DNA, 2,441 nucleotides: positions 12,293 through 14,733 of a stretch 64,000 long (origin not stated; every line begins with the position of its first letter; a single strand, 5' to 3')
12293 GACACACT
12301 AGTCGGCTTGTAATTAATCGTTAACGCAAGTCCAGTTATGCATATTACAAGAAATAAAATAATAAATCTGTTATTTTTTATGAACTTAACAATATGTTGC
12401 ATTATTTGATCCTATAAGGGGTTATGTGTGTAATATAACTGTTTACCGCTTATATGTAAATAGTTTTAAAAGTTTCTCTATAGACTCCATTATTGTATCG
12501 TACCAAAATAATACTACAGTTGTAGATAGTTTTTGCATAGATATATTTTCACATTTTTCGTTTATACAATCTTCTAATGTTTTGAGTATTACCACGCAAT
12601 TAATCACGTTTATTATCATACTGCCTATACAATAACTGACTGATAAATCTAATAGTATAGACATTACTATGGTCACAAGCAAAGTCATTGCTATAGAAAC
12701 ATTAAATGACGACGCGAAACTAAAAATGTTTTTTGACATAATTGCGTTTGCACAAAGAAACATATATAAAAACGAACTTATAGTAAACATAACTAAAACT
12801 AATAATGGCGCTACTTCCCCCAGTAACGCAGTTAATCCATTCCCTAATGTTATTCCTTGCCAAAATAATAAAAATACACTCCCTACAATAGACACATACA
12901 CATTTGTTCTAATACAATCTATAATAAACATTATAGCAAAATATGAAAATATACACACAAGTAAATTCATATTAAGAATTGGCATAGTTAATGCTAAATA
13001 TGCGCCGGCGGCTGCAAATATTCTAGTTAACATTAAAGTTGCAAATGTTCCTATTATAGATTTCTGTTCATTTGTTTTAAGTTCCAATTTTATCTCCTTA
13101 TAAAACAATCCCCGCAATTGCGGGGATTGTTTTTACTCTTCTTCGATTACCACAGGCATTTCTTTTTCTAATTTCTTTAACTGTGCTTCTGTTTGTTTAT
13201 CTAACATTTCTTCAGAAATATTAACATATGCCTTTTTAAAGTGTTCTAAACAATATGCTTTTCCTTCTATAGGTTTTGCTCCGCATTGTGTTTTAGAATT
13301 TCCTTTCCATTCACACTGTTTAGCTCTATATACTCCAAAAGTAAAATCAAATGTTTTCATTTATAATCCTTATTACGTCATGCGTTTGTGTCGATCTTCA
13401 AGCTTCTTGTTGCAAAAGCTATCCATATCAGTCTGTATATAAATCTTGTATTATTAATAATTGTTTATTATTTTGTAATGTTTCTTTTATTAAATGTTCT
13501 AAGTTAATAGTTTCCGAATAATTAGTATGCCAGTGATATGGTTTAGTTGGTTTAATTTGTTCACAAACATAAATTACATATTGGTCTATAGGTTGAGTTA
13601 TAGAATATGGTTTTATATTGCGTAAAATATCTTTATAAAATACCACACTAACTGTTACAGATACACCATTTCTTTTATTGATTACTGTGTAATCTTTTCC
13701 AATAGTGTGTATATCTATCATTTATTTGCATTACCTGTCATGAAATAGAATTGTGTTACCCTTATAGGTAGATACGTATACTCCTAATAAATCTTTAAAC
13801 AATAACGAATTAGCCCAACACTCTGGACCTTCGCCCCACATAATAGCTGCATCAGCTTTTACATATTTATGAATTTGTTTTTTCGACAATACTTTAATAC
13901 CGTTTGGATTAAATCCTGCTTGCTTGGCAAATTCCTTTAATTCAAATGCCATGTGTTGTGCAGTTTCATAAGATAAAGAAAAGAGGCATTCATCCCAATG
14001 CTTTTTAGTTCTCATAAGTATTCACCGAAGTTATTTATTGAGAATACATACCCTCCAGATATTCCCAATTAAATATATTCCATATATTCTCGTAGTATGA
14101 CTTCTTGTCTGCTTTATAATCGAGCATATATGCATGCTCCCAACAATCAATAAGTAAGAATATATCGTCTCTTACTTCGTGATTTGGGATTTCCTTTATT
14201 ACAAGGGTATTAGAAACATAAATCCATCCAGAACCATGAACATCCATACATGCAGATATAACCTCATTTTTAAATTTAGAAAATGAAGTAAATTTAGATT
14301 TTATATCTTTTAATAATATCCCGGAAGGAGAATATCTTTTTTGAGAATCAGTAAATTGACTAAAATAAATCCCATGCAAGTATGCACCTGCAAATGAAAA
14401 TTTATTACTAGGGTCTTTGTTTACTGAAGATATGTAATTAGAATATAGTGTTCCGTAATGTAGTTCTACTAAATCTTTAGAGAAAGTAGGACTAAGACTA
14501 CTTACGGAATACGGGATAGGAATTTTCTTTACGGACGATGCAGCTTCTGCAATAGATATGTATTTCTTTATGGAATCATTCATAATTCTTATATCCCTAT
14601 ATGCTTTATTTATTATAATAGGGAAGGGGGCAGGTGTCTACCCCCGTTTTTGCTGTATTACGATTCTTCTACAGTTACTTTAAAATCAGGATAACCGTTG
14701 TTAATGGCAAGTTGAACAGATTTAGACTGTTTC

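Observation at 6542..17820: Phage-borne proteostasis block: ClpP, FtsH, SOD, ClpS, Hsp20 and ClpX within 11 kb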

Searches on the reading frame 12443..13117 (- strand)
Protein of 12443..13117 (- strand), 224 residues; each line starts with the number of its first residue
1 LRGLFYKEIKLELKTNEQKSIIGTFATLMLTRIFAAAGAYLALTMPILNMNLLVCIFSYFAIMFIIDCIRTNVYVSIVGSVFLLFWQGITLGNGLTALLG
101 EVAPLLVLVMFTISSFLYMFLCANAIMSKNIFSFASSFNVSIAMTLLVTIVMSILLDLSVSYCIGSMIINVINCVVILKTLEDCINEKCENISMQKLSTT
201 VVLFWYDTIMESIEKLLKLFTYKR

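Call 3: search_protein_families(library=pfam, proteins=[window:12443-13117:-])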
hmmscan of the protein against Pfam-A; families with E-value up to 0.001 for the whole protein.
window:12443-13117:- (224 aa): 1 family
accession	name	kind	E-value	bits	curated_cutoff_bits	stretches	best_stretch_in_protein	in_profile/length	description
PF01027.25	Bax1-I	-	0.00028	21.2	34.1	1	20-178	3-167/207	Inhibitor of apoptosis-promoting Bax1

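Call 50: search_protein_families(library=ncbifam, proteins=[window:12443-13117:-], max_evalue=0.001)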
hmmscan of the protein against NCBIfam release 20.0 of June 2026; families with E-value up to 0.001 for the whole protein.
window:12443-13117:- (224 aa): 0 families

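Call 59: search_solved_structures(query=window:12443-13117:-, max_evalue=10, show_alignments=1)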
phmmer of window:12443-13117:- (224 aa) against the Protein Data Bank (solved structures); distinct sequences matched with E-value up to 10: 1.
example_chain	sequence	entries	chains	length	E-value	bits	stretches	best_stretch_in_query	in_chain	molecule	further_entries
8p0j_H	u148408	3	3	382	0.55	13.5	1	115-219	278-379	Intermediate transcription factor 3 large subunit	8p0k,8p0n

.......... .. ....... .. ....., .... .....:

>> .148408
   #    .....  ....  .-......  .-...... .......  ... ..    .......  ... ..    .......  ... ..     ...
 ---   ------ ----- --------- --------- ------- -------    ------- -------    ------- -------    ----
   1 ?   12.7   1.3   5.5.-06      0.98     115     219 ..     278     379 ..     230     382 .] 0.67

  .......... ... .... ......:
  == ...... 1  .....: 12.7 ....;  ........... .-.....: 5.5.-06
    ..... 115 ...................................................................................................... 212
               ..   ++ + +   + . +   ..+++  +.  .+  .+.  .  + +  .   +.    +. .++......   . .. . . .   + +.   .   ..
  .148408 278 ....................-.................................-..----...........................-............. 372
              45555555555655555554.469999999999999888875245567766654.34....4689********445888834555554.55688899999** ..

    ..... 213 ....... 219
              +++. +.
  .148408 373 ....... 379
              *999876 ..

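Call 60: search_protein_families(library=phrogs, proteins=[window:12443-13117:-], max_evalue=0.001)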
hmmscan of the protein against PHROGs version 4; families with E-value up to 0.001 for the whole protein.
window:12443-13117:- (224 aa): 0 families

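Call 69: search_protein_representatives(protein=window:12443-13117:-)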
Query: 224 residues. Proteins with E-value up to 0.001 (for the whole library): 2; up to 1e-10: 2; up to 1e-30: 0. The best 2 are listed.
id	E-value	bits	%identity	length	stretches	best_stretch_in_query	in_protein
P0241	3.2e-27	112.3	100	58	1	167-224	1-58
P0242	6.8e-16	75.3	28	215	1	12-209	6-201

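Call 70: search_protein_families(library=pfam, proteins=[P0242, window:12443-13087:-], max_evalue=1)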
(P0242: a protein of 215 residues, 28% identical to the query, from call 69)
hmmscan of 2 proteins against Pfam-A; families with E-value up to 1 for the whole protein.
P0242 (215 aa): 3 families
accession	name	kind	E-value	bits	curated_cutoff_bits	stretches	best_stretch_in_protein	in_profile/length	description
PF01027.25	Bax1-I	-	7.4e-08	32.9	34.1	1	15-195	4-194/207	Inhibitor of apoptosis-promoting Bax1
PF12173.13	BacteriocIIc_cy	-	0.00089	19.9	27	1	125-161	4-40/91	Bacteriocin class IIc cyclic gassericin A-like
PF11779.13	SPT_ssu-like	-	0.12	12.5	29.8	1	11-42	23-54/54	Small subunit of serine palmitoyltransferase-like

window:12443-13087:- (214 aa): 2 families
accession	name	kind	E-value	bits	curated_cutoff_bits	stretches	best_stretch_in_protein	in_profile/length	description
PF01027.25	Bax1-I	-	0.00024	21.4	34.1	1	10-168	3-167/207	Inhibitor of apoptosis-promoting Bax1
PF11005.13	DUF2844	-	0.23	11.8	22.4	1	64-94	44-73/130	Protein of unknown function (DUF2844)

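Call 72: find_encoding_contigs(protein=P0242, flank=8000, max_places=3)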
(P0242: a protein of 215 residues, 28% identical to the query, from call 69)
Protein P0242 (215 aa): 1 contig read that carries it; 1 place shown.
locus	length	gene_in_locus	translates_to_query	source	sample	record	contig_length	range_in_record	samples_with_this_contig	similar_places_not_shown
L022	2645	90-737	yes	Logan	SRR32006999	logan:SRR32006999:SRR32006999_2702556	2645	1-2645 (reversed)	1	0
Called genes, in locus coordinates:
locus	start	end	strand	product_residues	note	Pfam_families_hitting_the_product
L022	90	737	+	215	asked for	PF01027:Bax1-I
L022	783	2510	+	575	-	PF06480:FtsH_ext, PF05496:RuvB_N (weak), PF00004:AAA, PF17862:AAA_lid_3, PF01434:Peptidase_M41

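Call 83: predict_structure(alignment_id=A1)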
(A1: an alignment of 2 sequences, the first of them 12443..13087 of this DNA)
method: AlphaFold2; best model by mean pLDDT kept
length: 214 residues; sequences in the alignment: 2
mean_pLDDT: 44.2   pTM: 0.30
mean pLDDT of the five models: 44.2, 43.4, 41.0, 39.9, 39.6
residues with pLDDT >= 90: 0; 70-90: 0; 50-70: 34; < 50: 180
segments of 3 or more residues with pLDDT < 50: 1-4, 6-66, 85-89, 104-107, 112-117, 119-214
pLDDT, mean of each block of 10 residues (from residue 1): 40 44 44 38 42 43 48 52 49 53 50 48 44 48 47 44 45 44 34 36 37 33
secondary structure, 60 per line:
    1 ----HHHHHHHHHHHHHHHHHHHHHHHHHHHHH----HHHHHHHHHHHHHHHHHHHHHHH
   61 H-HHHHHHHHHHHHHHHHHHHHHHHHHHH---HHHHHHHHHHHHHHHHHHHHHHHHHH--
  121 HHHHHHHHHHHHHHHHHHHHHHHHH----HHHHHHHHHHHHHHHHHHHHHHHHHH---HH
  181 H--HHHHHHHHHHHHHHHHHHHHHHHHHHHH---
elements in order: H5-33 H38-61 H63-89 H93-118 H121-145 H150-175 H184-211

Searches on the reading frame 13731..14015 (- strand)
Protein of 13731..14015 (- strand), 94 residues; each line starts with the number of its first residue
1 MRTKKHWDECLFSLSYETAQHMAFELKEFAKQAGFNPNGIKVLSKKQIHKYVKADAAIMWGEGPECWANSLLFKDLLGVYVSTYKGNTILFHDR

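Call 4: search_protein_families(library=pfam, proteins=[window:13731-14015:-], max_evalue=0.01)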
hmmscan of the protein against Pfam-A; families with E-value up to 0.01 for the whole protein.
window:13731-14015:- (94 aa): 1 family
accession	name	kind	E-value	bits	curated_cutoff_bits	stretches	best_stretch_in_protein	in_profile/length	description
PF15639.11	Tox-MPTase3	-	0.00035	21.2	25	1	20-92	10-79/131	Metallopeptidase toxin 3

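Call 60: search_protein_families(library=phrogs, proteins=[window:13731-14015:-], max_evalue=0.001)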
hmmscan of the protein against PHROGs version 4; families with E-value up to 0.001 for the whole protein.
window:13731-14015:- (94 aa): 0 families

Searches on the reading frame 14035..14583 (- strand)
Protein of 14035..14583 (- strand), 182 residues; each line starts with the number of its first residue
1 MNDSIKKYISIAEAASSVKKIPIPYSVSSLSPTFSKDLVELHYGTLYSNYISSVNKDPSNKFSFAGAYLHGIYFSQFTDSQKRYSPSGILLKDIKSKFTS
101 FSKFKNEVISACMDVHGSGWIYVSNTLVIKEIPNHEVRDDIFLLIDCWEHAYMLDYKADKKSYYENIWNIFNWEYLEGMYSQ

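Call 3: search_protein_families(library=pfam, proteins=[window:14035-14583:-])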
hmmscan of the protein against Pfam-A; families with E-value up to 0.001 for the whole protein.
window:14035-14583:- (182 aa): 2 families
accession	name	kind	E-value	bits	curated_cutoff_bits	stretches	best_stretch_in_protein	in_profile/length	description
PF02777.23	Sod_Fe_C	-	1.2e-21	77.1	20.9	1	87-177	2-100/102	Iron/manganese superoxide dismutases, C-terminal domain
PF00081.27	Sod_Fe_N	-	7e-06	26.9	27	1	22-56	6-40/82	Iron/manganese superoxide dismutases, alpha-hairpin domain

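Call 24: search_solved_structures(query=window:14035-14583:-, show_alignments=2, max_evalue=0.001)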
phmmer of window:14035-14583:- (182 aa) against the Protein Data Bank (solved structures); distinct sequences matched with E-value up to 0.001: 158 (the best 60 are shown).
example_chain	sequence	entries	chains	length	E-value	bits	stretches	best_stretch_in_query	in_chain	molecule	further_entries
1ues_A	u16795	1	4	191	1.7e-23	86.9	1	52-180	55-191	superoxide dismutase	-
1qnn_A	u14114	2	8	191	3.2e-23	86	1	52-180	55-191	SUPEROXIDE DISMUTASE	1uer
1p7g_A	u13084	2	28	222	2.8e-21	79.7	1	61-177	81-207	Superoxide dismutase | Superoxide dismutase [Fe]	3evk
1n0n_A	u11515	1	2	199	5.3e-21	78.8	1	53-179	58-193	Superoxide dismutase [Mn]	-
1luw_A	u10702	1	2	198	1.4e-20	77.4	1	53-179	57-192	Superoxide dismutase [Mn]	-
1pl4_A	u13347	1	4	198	1.4e-20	77.4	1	53-179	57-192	Superoxide dismutase [Mn], mitochondrial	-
1pm9_A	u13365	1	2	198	1.4e-20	77.4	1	53-179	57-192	Superoxide dismutase [Mn], mitochondrial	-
9nr0_A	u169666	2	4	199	1.5e-20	77.3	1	53-179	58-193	Superoxide dismutase [Mn], mitochondrial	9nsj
1qnm_A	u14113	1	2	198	1.6e-20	77.2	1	53-179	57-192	MANGANESE SUPEROXIDE DISMUTASE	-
1n0j_A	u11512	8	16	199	1.9e-20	77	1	53-179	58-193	Superoxide dismutase [Mn] | Superoxide dismutase [Mn], mitochondrial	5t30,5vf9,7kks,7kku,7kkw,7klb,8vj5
1luv_A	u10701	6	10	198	2e-20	76.9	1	53-179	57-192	Superoxide dismutase [Mn] | MANGANESE SUPEROXIDE DISMUTASE | Superoxide dismutase [Mn], mitochondrial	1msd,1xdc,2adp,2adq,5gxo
2gds_A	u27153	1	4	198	2e-20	76.9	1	53-179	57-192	Superoxide dismutase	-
8avm_A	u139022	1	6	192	2.3e-20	76.7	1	62-177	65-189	Superoxide dismutase [Fe]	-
8sks_A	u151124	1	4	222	2.5e-20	76.6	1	53-179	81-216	Superoxide dismutase [Mn], mitochondrial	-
1var_A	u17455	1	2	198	3.1e-20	76.3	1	56-179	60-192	MANGANESE SUPEROXIDE DISMUTASE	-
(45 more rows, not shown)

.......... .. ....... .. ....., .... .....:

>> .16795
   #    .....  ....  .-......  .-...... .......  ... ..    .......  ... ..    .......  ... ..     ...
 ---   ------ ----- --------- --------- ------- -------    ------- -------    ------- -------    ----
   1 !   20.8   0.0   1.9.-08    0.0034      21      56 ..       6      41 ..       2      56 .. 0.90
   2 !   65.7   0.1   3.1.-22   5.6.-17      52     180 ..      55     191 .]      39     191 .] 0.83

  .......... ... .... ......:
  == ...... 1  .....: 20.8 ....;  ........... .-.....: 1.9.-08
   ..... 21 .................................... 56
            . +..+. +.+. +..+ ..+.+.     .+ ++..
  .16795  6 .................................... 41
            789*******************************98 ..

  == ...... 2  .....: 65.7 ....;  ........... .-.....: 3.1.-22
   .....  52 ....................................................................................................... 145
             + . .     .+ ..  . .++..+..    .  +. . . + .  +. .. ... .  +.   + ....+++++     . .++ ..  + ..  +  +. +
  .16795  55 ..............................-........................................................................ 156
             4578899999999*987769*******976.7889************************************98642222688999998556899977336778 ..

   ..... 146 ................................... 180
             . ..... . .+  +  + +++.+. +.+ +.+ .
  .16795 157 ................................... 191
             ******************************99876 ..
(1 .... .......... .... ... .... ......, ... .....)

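Call 27: search_dna_similar(query=window:14035-14583:-, collection=phages, mode=protein, max_rows=40)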
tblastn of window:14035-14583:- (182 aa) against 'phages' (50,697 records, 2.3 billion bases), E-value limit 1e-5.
Records with a match: 17; places in all: 17; records where one place covers at least 80% of the query: 17.
Best place of each record, by identity: >=99% 10; <60% 7.
By first word of the organism name: Pseudomonas 10; Staphylococcus 4; Bacteriophage 2; Vibrio 1.
By host as written in the record: Pseudomonas aeruginosa PAO1 5; - 5; Staphylococcus aureus 4; Pseudomonas aeruginosa 2; Vibrio cyclitrophicus 1.
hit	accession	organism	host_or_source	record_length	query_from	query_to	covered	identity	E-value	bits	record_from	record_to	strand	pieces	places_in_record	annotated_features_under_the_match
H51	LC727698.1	Pseudomonas phage sp. 30-3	Pseudomonas aeruginosa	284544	1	182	100%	100.0%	4e-109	347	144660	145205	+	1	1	hypothetical protein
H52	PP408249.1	Pseudomonas phage vB_Pa-PAC2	Pseudomonas aeruginosa PAO1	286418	1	182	100%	100.0%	4e-109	347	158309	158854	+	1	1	hypothetical protein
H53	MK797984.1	Pseudomonas phage vB_PaeM_PA5oct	-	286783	1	182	100%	100.0%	4e-109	347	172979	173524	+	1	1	hypothetical protein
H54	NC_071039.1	Pseudomonas phage vB_PaeM_PA5oct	-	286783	1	182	100%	100.0%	4e-109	347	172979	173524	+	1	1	hypothetical protein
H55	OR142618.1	Pseudomonas phage Callisto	Pseudomonas aeruginosa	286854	1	182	100%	100.0%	4e-109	347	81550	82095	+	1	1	sodB: superoxide dismutase [Mn/Fe]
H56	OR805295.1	Pseudomonas phage Paride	Pseudomonas aeruginosa PAO1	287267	1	182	100%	100.0%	4e-109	347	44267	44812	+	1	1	hypothetical protein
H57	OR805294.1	Pseudomonas phage Ettore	Pseudomonas aeruginosa PAO1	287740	1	182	100%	100.0%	4e-109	347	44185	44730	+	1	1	hypothetical protein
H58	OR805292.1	Pseudomonas phage Cassandra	Pseudomonas aeruginosa PAO1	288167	1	182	100%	100.0%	4e-109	347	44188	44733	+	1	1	hypothetical protein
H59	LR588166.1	Pseudomonas phage vB_PaeM_MIJ3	-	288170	1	182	100%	100.0%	4e-109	347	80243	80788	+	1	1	sodB: Superoxide dismutase [Mn/Fe]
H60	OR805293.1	Pseudomonas phage Deifobo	Pseudomonas aeruginosa PAO1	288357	1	182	100%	100.0%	4e-109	347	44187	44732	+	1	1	hypothetical protein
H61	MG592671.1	Vibrio phage 2.275.O._10N.286.54.E11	Vibrio cyclitrophicus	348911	18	174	86%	33.1%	1e-15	80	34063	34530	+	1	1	manganese/iron superoxide dismutase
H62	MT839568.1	Bacteriophage sp.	human fecal samples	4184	23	174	84%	31.7%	3e-11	67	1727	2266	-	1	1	record has no annotation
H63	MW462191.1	Bacteriophage sp.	freshwater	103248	11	182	95%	26.0%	2e-6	52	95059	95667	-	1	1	superoxide dismutase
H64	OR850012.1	Staphylococcus phage SA 1298 Kay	Staphylococcus aureus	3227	7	181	96%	25.2%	3e-8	58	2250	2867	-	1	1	record has no annotation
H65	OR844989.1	Staphylococcus phage SA 1306 Kay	Staphylococcus aureus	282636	20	180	88%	25.5%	3e-7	55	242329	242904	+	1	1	record has no annotation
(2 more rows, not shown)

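Call 50: search_protein_families(library=ncbifam, proteins=[window:14035-14583:-], max_evalue=0.001)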
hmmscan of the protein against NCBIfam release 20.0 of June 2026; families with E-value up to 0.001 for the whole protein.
window:14035-14583:- (182 aa): 3 families
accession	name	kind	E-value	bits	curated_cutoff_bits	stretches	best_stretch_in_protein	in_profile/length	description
NF007832.0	PRK10543.1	equivalog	1.1e-18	67.5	348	1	68-177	72-188/193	superoxide dismutase [Fe]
NF041312.1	Superox_dis_Halo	equivalog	3.6e-13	50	300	1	65-181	67-189/196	superoxide dismutase [Mn]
NF008177.0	PRK10925.1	equivalog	7.1e-11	42.3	363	1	87-175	96-197/206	superoxide dismutase [Mn]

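Call 60: search_protein_families(library=phrogs, proteins=[window:14035-14583:-], max_evalue=0.001)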
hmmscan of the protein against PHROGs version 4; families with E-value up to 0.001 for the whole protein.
window:14035-14583:- (182 aa): 0 families

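Call 76: find_related_loci(query=A2, collection=viral_contigs, flank=8000)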
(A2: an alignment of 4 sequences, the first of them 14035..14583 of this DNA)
Query A2 (182 aa) in viral_contigs; peptide patterns used: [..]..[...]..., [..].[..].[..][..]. (x = any residue, [..] = any of these).
600 stretches matched a pattern (row limit reached: there are more); 469 encode a relative of the query (tblastn E <= 1e-3); the best 80 are kept; 80 distinct loci.
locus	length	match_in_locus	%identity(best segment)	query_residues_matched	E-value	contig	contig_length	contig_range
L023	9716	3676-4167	45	20-182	1e-47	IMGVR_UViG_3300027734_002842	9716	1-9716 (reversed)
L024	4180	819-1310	45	20-182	1e-47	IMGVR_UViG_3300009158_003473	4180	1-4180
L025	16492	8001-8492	45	20-182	9e-48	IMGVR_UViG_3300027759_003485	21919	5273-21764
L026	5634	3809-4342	43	5-182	6e-47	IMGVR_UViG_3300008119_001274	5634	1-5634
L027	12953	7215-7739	43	4-174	3e-46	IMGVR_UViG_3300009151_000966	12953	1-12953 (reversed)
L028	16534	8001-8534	43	5-182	4e-46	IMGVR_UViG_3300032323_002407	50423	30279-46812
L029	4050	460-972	43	7-174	3e-46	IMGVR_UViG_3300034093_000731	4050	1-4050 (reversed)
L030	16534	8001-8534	43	5-182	4e-46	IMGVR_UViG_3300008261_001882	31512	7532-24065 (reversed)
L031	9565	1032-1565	43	5-182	4e-46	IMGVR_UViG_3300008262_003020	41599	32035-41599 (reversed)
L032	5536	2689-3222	43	5-182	7e-46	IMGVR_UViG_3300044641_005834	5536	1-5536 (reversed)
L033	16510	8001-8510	45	7-173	2e-45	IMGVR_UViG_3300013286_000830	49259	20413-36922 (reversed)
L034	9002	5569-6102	42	5-182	1e-45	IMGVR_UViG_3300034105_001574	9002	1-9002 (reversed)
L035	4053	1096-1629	42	5-182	1e-45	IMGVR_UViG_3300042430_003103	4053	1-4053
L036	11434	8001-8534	42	5-182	1e-45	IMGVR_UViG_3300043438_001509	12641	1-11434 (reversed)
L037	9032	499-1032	42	5-182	1e-45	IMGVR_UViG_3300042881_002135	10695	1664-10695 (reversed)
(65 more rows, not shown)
